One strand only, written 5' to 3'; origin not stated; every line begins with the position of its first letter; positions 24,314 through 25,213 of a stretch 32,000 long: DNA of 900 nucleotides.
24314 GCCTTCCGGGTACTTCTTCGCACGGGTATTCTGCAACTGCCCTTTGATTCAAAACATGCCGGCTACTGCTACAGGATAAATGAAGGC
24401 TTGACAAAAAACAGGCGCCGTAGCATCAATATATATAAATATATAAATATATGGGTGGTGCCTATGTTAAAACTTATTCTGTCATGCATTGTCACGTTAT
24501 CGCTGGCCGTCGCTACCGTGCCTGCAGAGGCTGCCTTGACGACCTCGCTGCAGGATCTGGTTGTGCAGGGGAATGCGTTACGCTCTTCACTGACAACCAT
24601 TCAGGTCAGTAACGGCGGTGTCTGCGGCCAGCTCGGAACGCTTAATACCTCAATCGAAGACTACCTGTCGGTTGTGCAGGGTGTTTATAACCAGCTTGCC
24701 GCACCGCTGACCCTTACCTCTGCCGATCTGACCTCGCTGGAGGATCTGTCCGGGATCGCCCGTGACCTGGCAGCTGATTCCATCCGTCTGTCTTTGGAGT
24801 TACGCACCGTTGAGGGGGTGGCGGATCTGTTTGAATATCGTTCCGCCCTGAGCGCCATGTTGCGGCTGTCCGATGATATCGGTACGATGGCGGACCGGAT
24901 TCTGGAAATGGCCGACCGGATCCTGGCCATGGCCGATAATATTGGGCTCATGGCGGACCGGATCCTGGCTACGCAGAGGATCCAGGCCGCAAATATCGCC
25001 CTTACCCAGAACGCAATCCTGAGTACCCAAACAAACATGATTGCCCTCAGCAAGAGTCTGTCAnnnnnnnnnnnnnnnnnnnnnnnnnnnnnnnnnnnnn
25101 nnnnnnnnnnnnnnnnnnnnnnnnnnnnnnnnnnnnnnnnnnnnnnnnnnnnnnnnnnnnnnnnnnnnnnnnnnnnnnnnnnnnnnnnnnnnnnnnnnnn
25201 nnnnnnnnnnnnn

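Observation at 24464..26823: Two-gene operon of paralogous Sec-exported proteins built from an internally duplicated module; no family I can name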

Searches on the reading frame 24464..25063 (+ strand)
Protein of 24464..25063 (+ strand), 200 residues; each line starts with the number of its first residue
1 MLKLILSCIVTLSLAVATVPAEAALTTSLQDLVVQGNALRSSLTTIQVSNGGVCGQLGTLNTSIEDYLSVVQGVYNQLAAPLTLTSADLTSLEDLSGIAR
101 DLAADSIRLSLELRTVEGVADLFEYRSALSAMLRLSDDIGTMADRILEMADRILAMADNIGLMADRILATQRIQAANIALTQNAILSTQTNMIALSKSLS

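Call 35: search_protein_families(library=pfam, alignment_id=A3, max_evalue=0.01)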
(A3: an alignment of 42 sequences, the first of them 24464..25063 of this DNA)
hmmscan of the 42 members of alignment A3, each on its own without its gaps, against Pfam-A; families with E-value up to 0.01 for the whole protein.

A. member 1, window:24464-25063:+ (200 aa): 0 families

B. families by the number of members that match (of 42 scanned): 0 families

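Call 38: predict_structure(alignment_id=A3)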
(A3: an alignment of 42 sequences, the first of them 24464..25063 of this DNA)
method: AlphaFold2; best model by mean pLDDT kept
length: 200 residues; sequences in the alignment: 42
mean_pLDDT: 85.5   pTM: 0.80
mean pLDDT of the five models: 85.5, 77.8, 75.2, 72.4, 71.4
residues with pLDDT >= 90: 111; 70-90: 64; 50-70: 9; < 50: 16
segments of 3 or more residues with pLDDT < 50: 1-4, 6-8, 10-18
pLDDT, mean of each block of 10 residues (from residue 1): 47 47 85 96 86 84 93 87 90 96 94 81 85 93 92 87 90 95 95 84
secondary structure, 60 per line:
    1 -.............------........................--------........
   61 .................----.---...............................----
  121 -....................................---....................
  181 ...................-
elements in order: H2-14 H21-44 H53-77 H86-116 H122-156 H161-199

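Call 39: search_protein_representatives(alignment_id=A3)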
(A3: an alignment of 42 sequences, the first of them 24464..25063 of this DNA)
Query: 42 sequences, 216 profile positions. Proteins with E-value up to 0.001 (for the whole library): 409; up to 1e-10: 231; up to 1e-30: 67. The best 150 are listed.
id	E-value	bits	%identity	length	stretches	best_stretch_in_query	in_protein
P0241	2.0e-107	374.2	-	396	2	8-214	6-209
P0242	3.3e-106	370.3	-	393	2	31-213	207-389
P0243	5.9e-99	346.5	-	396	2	10-212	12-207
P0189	2.2e-95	334.9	-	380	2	34-211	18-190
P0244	1.0e-90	319.6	-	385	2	27-213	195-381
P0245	2.3e-89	315.2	-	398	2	12-213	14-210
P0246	2.5e-88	311.8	-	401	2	29-215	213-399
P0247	1.6e-87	309.1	-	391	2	15-214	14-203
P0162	3.6e-86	304.8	-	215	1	1-215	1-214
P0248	7.0e-84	297.3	-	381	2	31-215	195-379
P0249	1.8e-82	292.6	-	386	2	29-213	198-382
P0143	3.9e-82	291.6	-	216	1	1-215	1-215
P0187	8.2e-82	290.5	-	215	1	1-215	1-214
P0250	8.5e-81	287.2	-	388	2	26-213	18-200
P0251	4.8e-79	281.5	-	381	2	26-214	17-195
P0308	1.3e-27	113.3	-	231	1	89-213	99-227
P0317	6.2e-25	104.6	-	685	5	102-203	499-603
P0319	9.5e-25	104.0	-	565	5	144-203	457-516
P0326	3.8e-23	98.7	-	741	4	63-196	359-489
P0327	3.8e-23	98.7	-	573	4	143-214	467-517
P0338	3.1e-21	92.5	-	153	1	94-212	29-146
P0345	2.1e-20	89.8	-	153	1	111-211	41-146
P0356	4.5e-19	85.4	-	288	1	77-210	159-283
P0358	1.3e-18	83.9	-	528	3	124-196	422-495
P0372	1.9e-17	80.1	-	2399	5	135-215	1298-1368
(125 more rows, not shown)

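Call 41: search_protein_families(library=pfam, proteins=[P0317, P0319, P0326, P0327, P0358, P0372, P0338, P0345, P0356], max_evalue=0.01)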
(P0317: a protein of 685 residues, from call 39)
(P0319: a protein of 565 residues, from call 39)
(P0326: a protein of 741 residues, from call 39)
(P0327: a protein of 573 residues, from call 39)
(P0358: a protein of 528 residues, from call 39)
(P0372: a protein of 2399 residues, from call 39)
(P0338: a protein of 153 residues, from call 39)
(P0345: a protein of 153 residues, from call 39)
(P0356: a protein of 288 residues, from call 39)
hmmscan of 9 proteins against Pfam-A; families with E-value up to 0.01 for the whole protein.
P0317 (685 aa): 1 family
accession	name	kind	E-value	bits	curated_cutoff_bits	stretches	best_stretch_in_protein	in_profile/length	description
PF24979.1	Death_EDAR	-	0.0063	16.9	27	0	109-140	14-45/74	EDAR death domain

P0319 (565 aa): 0 families

P0326 (741 aa): 3 families
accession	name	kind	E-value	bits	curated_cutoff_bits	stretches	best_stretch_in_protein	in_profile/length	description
PF00353.25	HemolysinCabind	-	7.4e-17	61.4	23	3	584-618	2-36/36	RTX calcium-binding nonapeptide repeat (4 copies)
PF08548.17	Peptidase_M10_C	-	2.7e-09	37.5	20.7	1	602-695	68-158/193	Peptidase M10 serralysin C terminal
PF20072.4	DUF6468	-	0.0026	18.3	26.9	0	59-87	42-70/76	Domain of unknown function (DUF6468)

P0327 (573 aa): 3 families
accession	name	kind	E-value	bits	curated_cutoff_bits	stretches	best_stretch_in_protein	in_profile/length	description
PF00672.30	HAMP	-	0.00035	21.3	25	0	476-494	34-52/53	HAMP domain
PF20072.4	DUF6468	-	0.00035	21.1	26.9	0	66-102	33-69/76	Domain of unknown function (DUF6468)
PF06419.17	COG6_N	-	0.0033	18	27.4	0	316-367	20-71/114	Conserved oligomeric complex COG6, N-terminal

P0358 (528 aa): 1 family
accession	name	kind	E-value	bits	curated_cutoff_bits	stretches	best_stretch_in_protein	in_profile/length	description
PF14656.11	RAB3GAP2_C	-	0.0049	15.7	25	0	181-262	417-497/596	Rab3 GTPase-activating protein regulatory subunit C-terminus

P0372 (2399 aa): 3 families
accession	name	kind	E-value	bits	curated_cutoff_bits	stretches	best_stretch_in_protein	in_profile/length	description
PF11887.13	Mce4_CUP1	-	3.9e-09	36.9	32.6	0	821-899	112-190/222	Cholesterol uptake porter CUP1 of Mce4, putative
PF00353.25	HemolysinCabind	-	1.6e-06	28.4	23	2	2244-2279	1-36/36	RTX calcium-binding nonapeptide repeat (4 copies)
PF18758.7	KDZ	-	0.0031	17.7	26.6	0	852-882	179-209/217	Kyakuja-Dileera-Zisupton transposase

P0338 (153 aa): 1 family
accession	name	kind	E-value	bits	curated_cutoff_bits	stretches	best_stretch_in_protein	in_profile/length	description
PF09516.16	RE_CfrBI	-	0.0013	18.5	25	1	33-83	101-148/257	CfrBI restriction endonuclease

P0345 (153 aa): 0 families

P0356 (288 aa): 0 families

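Call 42: fold_search(model_id=the predicted structure, library=pdb)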
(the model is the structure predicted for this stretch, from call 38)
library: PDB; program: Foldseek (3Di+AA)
matches with E <= 10: 1007; with E <= 0.001: 0
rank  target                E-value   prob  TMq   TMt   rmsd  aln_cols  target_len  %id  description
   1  6zpp                  3.6e-03  1.00  0.56  0.68   4.1       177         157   14  g7941: a virulence factor from Drechmaria coniospora (released 2022-01-19)
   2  5j5l                  4.1e-03  1.00  0.53  0.66   4.0       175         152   14  CRYSTAL STRUCTURE OF AFMP4P IN COMPLEX WITH ARACHIDONIC ACID (released 2017-04-05)
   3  5j5k                  4.3e-03  1.00  0.55  0.69   3.9       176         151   14  CRYSTAL STRUCTURE OF AFMP4P IN COMPLEX WITH PALMITIC ACID (released 2017-04-05)
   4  7vg4_C                8.6e-03  0.97  0.28  0.28  10.2       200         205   12  10,5-methenyltetrahydrofolate cyclohydrolase from Methylobacterium extorquens AM1 strain (released 2022-07-06)
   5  7vg4_D                9.5e-03  0.97  0.29  0.28  10.4       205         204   13  10,5-methenyltetrahydrofolate cyclohydrolase from Methylobacterium extorquens AM1 strain (released 2022-07-06)
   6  7vg4_B                1.5e-02  0.96  0.29  0.28  10.1       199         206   12  10,5-methenyltetrahydrofolate cyclohydrolase from Methylobacterium extorquens AM1 strain (released 2022-07-06)
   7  5e7x                  1.8e-02  1.00  0.54  0.65   3.9       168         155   11  Ligand binding domain 1 of Penicillium marneffei MP1 protein in complex with palmitic acid (released 2016-10-19)
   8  7vg4_A                2.1e-02  0.92  0.28  0.27  10.6       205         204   13  10,5-methenyltetrahydrofolate cyclohydrolase from Methylobacterium extorquens AM1 strain (released 2022-07-06)
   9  9mg8_B                2.3e-02  0.99  0.38  0.24  10.6       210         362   15  Crystal Structure of b-iTHR-110 (released 2025-12-17)
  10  1o5h_B                2.5e-02  0.99  0.35  0.35   8.9       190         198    9  Crystal structure of formiminotetrahydrofolate cyclodeaminase (TM1560) from Thermotoga maritima at 2.80 A resolution (released 2003-09-30)
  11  1o5h_A                2.5e-02  0.97  0.31  0.31   9.7       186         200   11  Crystal structure of formiminotetrahydrofolate cyclodeaminase (TM1560) from Thermotoga maritima at 2.80 A resolution (released 2003-09-30)
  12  7vg4_E                2.7e-02  0.90  0.28  0.29  12.2       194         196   11  10,5-methenyltetrahydrofolate cyclohydrolase from Methylobacterium extorquens AM1 strain (released 2022-07-06)
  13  8g9j                  2.9e-02  0.75  0.22  0.22  16.5       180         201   18  Geometrically programmable nanomaterial construction using regularized protein building blocks (released 2024-03-13)
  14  1t98_B                3.7e-02  0.75  0.24  0.19  21.9       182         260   13  Crystal Structure of MukF(1-287) (released 2005-05-24)
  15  2wcd_A                4.2e-02  0.63  0.23  0.17  30.9       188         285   11  Crystal structure of the assembled cytolysin A pore (released 2009-05-05)
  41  6h2e_P                1.1e-01  0.25  0.18  0.15  33.5       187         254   13  Structure of the soluble AhlC of the tripartite alpha-pore forming toxin, AHL, from Aeromonas hydrophila. (released 2019-07-10)
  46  6grj_E                1.1e-01  0.33  0.22  0.16  42.9       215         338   14  Structure of the AhlB pore of the tripartite alpha-pore forming toxin, AHL, from Aeromonas hydrophila. (released 2019-07-03)
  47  6r1j_J                1.1e-01  0.21  0.17  0.13  34.2       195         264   10  Structure of the soluble AhlC triple head mutant of the tripartite alpha-pore forming toxin, AHL, from Aeromonas hydro (released 2019-07-10)
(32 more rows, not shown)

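Call 48: find_homologous_proteins(query=P0345, max_evalue=0.001)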
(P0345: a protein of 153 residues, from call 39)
Query P0345 (153 aa): 255 proteins with E <= 0.001 among 469 candidates; the best 120 are listed.
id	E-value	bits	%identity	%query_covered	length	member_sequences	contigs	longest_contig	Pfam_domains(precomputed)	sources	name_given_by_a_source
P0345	9.0e-85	299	100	100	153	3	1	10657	-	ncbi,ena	-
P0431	3.1e-66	239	82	100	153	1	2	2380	-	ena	-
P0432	5.0e-58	213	72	97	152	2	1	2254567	-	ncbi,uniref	ncbi:hypothetical protein [Hydrogenimonas sp. SS33]|uniref:hypothetical protein n=1 Tax=Hydrogenimon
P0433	1.0e-56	209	72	98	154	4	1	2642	-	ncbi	-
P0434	2.0e-55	205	73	96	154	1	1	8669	-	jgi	-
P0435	8.0e-55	203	72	96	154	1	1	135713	-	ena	-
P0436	2.3e-50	188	66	90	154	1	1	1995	-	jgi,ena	-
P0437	1.2e-49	186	67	99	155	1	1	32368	-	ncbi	-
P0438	6.5e-49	184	70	86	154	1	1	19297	-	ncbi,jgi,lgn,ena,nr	ncbi:MAG: hypothetical protein DSY46_06800 [Hydrogenimonas sp.]|nr:MAG: hypothetical protein DSY46_0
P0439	8.8e-48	180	64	99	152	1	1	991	-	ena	-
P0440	3.1e-46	175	66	95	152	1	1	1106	-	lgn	-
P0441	2.6e-45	172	71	86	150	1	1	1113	-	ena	-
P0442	9.3e-45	170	65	97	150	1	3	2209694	-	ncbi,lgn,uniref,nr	ncbi:hypothetical protein ACM66Z_05750 [Sulfurovum sp. ST-21]|uniref:Uncharacterized protein n=1 Tax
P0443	3.0e-44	169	61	99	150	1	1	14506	-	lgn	-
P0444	5.6e-44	168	68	88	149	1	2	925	-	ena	-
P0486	1.1e-22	99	50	76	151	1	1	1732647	-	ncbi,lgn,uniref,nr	ncbi:hypothetical protein [Nitratiruptor sp. YY09-18]|uniref:hypothetical protein n=1 Tax=Nitratirup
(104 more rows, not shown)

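Call 49: find_encoding_contigs(protein=P0432, flank=7000, max_places=1)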
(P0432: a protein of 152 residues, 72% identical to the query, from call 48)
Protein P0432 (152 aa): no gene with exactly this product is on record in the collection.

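Call 50: find_encoding_contigs(protein=P0442, flank=7000, max_places=1)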
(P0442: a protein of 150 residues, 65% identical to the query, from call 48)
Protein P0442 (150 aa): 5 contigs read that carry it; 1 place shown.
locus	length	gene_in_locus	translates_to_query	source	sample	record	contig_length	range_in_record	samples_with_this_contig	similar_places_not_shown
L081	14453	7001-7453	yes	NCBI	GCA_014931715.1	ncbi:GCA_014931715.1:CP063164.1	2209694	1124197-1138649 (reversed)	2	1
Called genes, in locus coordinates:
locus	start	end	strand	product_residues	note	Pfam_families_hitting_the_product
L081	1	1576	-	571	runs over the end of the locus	PF00890:FAD_binding_2, PF01266:DAO (weak), PF01494:FAD_binding_3 (weak), PF01946:Thi4 (faint), PF03486:HI0933_like (faint), PF02910:Succ_DH_flav_C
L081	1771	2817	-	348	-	PF18712:DUF5644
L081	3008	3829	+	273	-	PF00586:AIRS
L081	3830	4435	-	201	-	-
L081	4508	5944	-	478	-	PF00070:Pyr_redox (faint), PF00890:FAD_binding_2 (weak), PF01266:DAO, PF07992:Pyr_redox_2 (faint), PF13450:NAD_binding_8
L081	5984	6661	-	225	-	PF00702:Hydrolase, PF03767:Acid_phosphat_B (faint), PF08282:Hydrolase_3 (faint), PF12710:HAD, PF13344:Hydrolase_6 (faint), PF13419:HAD_2, PF13242:Hydrolase_like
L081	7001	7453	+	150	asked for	-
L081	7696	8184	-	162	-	PF01467:CTP_transf_like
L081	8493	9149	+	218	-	PF01066:CDP-OH_P_transf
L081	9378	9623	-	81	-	PF21742:DUF6868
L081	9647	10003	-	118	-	PF05016:ParE_toxin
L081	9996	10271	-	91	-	PF02604:PhdYeFM_antitox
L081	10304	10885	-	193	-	-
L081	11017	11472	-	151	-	-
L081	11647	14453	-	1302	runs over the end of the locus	PF00535:Glycos_transf_2, PF04055:Radical_SAM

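Call 51: find_encoding_contigs(protein=P0486, flank=7000, max_places=1)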
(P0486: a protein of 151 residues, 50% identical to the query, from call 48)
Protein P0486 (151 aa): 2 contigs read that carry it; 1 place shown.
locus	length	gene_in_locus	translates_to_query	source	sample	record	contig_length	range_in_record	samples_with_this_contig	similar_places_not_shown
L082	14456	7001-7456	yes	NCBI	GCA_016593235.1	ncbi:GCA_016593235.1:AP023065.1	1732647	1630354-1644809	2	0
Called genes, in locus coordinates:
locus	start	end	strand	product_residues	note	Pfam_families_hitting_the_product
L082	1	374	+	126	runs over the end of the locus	PF19931:DUF6394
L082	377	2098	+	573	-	PF02254:TrkA_N, PF13478:XdhC_C (faint), PF02254:TrkA_N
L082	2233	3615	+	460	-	PF00654:Voltage_CLC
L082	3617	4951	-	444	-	PF00324:AA_permease, PF13520:AA_permease_2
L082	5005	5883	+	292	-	PF11383:DUF3187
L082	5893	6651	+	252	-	PF03976:PPK2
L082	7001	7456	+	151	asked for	-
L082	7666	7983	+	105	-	-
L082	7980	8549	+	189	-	PF01613:Flavin_Reduct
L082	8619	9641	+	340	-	PF04055:Radical_SAM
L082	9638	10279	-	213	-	PF06577:EipA (weak), PF04366:Ysc84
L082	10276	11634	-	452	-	PF00512:HisKA, PF02518:HATPase_c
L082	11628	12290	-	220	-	PF00072:Response_reg, PF00486:Trans_reg_C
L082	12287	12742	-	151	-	PF14376:Haem_bd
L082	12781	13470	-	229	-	PF00106:adh_short, PF01370:Epimerase (weak), PF08659:KR (weak), PF13561:adh_short_C2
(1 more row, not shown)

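Call 56: fold_search(model_id=the predicted structure, library=viral)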
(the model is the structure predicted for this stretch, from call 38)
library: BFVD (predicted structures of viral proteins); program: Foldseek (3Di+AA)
matches with E <= 10: 900; with E <= 0.001: 0
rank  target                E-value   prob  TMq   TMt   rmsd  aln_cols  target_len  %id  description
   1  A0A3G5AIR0            2.8e-02  0.80  0.25  0.18  20.6       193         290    9  Syntaxin-2 isoform X3 [Sylvanvirus sp.]
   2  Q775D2                4.9e-02  0.35  0.18  0.16  37.0       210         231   10  Bbp12 [Bordetella phage BPP-1]
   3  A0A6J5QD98            5.4e-02  0.85  0.29  0.13  18.7       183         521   19  Uncharacterized protein [uncultured Caudovirales phage]
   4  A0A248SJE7            5.4e-02  0.30  0.18  0.19  21.0       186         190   13  (no name in the UniProt tables at hand)
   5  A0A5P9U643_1          6.8e-02  0.44  0.22  0.06  24.1       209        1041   12  (no name in the UniProt tables at hand)
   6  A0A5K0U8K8            7.5e-02  0.41  0.21  0.15  35.5       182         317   14  Uncharacterized protein [Yasminevirus sp. GU-2018]
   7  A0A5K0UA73            8.2e-02  0.54  0.26  0.24  21.0       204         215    9  TLC domain-containing protein [Yasminevirus sp. GU-2018]
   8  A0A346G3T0            8.6e-02  0.80  0.30  0.33  16.9       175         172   12  (no name in the UniProt tables at hand)
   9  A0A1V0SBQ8            9.0e-02  0.25  0.18  0.15  26.6       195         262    9  t-SNARE complex subunit, syntaxin [Catovirus CTV1]
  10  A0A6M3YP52            9.5e-02  0.99  0.41  0.39   6.0       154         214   13  (no name in the UniProt tables at hand)
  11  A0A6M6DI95            9.5e-02  0.97  0.41  0.25   6.2       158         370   12  (no name in the UniProt tables at hand)
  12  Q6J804                9.9e-02  0.95  0.44  0.13   9.9       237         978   16  Pas27 [Actinoplanes phage phiAsp2]
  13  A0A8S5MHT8            1.0e-01  0.21  0.18  0.15  41.3       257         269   10  Internal virion protein [Siphoviridae sp. ctvyM23]
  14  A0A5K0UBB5            1.1e-01  0.82  0.29  0.22  16.7       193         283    6  Putative t-snare protein [Yasminevirus sp. GU-2018]
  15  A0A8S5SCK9            1.1e-01  0.30  0.21  0.09  22.8       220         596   12  Minor capsid protein [Siphoviridae sp. ctqBc4]
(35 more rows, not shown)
